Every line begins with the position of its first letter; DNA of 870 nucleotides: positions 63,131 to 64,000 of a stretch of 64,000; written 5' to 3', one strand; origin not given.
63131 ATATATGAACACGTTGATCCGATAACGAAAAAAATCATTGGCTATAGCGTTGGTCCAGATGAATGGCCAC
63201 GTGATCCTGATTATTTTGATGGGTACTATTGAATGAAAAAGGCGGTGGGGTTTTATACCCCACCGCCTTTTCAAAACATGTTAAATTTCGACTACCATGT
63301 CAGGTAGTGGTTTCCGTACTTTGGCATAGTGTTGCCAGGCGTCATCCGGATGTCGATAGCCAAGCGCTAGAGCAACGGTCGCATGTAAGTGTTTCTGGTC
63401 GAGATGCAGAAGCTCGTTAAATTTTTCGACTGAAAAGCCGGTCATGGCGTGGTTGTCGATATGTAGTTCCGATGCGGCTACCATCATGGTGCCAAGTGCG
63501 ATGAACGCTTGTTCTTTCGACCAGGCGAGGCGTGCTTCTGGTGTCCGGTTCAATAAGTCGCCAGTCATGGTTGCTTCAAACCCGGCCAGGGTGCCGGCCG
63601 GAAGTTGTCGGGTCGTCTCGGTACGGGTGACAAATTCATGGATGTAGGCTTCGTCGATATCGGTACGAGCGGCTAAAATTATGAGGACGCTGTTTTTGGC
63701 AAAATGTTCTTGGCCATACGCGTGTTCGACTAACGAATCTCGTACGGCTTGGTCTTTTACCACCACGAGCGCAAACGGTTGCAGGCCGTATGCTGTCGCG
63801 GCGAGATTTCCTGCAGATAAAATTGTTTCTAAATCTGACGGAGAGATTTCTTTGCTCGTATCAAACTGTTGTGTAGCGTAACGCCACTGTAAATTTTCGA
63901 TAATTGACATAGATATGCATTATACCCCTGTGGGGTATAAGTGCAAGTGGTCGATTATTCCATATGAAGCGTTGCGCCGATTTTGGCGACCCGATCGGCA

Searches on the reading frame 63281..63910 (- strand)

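Call 87: search_protein_families(library=pfam, proteins=[window:63281-63910:-], max_evalue=0.00001)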
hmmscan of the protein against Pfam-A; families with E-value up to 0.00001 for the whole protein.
window:63281-63910:- (209 aa): 1 family
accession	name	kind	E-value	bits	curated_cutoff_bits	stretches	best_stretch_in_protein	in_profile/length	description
PF00881.29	Nitroreductase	-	8.7e-20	72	23.5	1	8-185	2-167/167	Nitroreductase family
